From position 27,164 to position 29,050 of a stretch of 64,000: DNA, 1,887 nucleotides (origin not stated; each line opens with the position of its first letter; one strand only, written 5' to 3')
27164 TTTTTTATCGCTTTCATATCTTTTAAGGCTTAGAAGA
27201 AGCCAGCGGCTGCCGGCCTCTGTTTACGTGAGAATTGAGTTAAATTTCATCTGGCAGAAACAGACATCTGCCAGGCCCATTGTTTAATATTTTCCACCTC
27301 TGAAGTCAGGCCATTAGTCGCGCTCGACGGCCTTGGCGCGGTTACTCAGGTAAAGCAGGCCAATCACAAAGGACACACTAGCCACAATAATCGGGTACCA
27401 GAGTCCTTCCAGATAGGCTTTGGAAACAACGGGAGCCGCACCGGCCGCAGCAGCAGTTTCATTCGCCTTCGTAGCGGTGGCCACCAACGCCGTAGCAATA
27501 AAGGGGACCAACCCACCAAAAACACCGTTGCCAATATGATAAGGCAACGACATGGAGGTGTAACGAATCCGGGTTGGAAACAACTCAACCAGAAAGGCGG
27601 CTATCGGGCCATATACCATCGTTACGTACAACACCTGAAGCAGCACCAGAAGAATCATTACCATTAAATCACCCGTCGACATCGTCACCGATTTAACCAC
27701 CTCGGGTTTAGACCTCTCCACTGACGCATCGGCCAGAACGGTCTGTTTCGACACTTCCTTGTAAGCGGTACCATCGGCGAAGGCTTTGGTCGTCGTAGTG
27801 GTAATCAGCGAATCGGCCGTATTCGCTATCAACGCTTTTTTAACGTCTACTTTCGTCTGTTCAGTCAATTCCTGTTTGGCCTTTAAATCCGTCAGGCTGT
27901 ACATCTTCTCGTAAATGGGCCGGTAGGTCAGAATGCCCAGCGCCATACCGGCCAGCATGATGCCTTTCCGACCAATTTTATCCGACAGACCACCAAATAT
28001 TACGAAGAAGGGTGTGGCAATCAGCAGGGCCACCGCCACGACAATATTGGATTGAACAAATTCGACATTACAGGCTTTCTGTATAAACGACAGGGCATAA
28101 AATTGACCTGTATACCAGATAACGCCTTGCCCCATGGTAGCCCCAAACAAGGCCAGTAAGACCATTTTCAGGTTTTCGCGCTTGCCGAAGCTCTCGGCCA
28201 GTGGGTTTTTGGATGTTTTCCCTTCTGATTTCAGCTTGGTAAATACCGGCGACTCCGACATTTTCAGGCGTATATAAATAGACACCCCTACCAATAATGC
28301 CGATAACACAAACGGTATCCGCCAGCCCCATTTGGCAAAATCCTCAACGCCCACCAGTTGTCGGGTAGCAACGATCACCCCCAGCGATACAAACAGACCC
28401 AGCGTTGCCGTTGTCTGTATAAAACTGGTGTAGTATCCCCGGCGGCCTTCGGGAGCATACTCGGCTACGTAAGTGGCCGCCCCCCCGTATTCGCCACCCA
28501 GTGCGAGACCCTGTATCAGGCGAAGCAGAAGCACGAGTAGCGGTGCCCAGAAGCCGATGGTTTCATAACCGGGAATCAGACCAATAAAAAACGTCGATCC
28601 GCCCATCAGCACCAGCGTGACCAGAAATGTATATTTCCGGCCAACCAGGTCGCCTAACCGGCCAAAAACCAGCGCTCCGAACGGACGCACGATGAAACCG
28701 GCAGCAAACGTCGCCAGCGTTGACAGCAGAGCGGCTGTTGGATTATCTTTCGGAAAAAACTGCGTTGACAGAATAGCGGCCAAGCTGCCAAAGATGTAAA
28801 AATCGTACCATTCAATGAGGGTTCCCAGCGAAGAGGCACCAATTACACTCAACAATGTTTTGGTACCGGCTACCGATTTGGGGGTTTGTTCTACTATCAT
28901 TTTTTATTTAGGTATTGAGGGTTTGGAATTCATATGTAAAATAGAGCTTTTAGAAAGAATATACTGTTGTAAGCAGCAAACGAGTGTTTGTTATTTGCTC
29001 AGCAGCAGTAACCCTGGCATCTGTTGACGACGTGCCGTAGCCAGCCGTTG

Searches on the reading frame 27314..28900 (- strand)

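Call 78: search_protein_families(library=pfam, proteins=[window:27314-28900:-], max_evalue=0.00001)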
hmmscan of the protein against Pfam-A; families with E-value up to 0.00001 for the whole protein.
window:27314-28900:- (528 aa): 2 families
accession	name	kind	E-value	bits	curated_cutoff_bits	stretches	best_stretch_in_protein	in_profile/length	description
PF00083.30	Sugar_tr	-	3.6e-32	112.3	22.3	1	24-236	6-213/452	Sugar (and other) transporter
PF07690.21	MFS_1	-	9.1e-24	84.4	33.4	1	25-326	3-282/347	Major Facilitator Superfamily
